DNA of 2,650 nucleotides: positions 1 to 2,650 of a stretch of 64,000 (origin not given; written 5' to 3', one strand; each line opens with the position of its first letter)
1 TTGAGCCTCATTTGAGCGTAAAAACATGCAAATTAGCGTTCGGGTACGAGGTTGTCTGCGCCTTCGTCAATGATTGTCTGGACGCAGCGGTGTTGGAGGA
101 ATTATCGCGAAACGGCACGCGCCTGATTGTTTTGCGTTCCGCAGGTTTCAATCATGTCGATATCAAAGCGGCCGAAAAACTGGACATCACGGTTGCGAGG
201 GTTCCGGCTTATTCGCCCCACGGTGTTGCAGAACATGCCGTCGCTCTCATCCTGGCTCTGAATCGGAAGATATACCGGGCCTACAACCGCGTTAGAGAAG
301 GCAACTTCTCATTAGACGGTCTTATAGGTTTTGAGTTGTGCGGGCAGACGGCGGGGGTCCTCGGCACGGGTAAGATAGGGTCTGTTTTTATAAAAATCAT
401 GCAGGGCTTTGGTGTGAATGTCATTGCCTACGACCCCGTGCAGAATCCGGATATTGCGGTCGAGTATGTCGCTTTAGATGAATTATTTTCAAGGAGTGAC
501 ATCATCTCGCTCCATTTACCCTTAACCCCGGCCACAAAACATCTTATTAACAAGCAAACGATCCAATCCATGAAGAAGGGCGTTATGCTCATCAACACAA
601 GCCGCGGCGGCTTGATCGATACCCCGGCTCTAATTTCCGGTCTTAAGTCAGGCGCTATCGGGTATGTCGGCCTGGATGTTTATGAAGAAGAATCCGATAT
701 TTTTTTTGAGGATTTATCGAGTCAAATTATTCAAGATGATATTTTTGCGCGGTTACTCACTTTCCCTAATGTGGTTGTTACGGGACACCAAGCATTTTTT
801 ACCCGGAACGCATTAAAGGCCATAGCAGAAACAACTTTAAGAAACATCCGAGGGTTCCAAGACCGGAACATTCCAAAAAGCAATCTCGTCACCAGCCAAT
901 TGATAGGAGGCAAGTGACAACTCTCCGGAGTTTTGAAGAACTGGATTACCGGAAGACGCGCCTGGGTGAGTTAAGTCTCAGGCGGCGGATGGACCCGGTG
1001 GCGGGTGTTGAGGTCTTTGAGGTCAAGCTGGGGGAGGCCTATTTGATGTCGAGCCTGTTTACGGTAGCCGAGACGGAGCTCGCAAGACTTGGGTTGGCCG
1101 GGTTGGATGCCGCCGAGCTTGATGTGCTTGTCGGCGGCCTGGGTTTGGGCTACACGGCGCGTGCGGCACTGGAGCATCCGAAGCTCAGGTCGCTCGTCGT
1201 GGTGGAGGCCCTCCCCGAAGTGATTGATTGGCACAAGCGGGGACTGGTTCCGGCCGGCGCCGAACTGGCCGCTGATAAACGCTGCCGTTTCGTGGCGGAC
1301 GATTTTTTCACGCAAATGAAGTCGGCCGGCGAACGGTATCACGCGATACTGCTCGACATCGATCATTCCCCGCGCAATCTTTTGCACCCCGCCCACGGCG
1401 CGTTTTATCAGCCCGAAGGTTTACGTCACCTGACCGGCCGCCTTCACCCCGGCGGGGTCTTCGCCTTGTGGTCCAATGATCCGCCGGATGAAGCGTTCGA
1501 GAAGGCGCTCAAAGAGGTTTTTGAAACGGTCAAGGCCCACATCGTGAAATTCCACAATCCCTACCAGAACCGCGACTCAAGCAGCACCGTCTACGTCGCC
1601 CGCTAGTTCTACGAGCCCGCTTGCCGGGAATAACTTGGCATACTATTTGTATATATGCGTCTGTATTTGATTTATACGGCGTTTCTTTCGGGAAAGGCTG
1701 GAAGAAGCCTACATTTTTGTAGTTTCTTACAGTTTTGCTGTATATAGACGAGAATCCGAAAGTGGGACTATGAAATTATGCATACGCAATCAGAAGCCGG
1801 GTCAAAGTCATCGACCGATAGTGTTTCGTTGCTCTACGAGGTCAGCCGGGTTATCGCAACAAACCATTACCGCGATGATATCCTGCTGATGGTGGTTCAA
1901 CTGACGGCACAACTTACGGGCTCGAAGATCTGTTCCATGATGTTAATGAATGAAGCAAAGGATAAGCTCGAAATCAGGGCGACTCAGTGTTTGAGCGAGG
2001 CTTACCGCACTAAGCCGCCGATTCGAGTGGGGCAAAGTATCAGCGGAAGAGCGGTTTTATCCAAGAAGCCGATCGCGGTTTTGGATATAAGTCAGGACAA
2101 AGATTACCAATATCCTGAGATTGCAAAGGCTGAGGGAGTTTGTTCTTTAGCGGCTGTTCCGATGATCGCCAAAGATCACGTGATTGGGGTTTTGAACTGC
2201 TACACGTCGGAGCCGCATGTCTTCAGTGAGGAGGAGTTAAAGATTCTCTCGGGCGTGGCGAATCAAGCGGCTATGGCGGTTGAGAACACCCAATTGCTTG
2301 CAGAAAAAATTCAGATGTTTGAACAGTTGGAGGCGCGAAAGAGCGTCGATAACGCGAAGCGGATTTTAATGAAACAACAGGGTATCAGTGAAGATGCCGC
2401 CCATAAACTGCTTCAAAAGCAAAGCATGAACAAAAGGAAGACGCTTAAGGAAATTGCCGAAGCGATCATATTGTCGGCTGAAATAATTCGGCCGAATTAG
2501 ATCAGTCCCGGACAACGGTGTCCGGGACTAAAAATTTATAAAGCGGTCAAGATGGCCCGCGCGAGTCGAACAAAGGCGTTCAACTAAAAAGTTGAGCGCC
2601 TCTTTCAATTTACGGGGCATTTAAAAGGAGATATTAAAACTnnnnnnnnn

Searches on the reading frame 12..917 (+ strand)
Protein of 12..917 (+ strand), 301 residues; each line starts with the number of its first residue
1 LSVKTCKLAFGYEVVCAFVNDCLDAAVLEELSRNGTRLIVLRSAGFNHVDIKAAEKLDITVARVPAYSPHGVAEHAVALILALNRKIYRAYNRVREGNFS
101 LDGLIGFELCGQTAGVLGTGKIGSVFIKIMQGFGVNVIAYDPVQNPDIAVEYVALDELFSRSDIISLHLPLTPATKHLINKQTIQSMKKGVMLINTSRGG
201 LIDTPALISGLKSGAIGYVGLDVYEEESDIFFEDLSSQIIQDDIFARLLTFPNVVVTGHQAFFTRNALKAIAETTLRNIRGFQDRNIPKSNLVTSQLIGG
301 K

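Call 28: search_protein_families(library=pfam, proteins=[window:12-917:+], max_evalue=0.00001)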
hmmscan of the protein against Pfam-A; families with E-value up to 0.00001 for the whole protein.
window:12-917:+ (301 aa): 2 families
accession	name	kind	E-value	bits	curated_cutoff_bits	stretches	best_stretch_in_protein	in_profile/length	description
PF02826.25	2-Hacid_dh_C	-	2.6e-53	180.5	25.1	1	77-261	1-178/178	D-isomer specific 2-hydroxyacid dehydrogenase, NAD binding domain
PF00389.36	2-Hacid_dh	-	9.3e-25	87.3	24.6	1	4-290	32-131/134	D-isomer specific 2-hydroxyacid dehydrogenase, catalytic domain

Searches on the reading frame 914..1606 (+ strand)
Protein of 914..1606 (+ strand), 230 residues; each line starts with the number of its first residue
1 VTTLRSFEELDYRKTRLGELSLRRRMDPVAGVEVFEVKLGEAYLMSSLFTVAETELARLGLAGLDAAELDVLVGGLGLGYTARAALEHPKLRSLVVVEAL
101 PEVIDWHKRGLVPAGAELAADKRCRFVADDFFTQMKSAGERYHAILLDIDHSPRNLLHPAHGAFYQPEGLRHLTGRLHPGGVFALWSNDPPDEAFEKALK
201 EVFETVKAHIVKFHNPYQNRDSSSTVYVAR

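Call 28: search_protein_families(library=pfam, proteins=[window:914-1606:+], max_evalue=0.00001)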
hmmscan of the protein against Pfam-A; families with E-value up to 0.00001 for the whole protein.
window:914-1606:+ (230 aa): 1 family
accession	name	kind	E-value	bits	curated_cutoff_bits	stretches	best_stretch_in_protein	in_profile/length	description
PF01564.23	Spermine_synth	-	2.9e-06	27.4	22.9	1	70-190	21-135/186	Spermine/spermidine synthase domain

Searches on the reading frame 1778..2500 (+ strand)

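Call 28: search_protein_families(library=pfam, proteins=[window:1778-2500:+], max_evalue=0.00001)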
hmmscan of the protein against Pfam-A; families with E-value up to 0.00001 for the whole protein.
window:1778-2500:+ (240 aa): 4 families
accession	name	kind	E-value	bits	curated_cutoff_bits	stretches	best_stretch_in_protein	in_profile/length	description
PF13185.12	GAF_2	-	3.8e-21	76.2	28.6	1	33-169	5-136/136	GAF domain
PF03861.19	ANTAR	-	1.2e-18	67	27.3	1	182-231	5-54/54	ANTAR domain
PF01590.32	GAF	-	2.6e-18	67.3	22.4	1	33-168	3-133/133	GAF domain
PF13492.12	GAF_3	-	1.7e-14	54.8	27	1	33-170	3-129/129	GAF domain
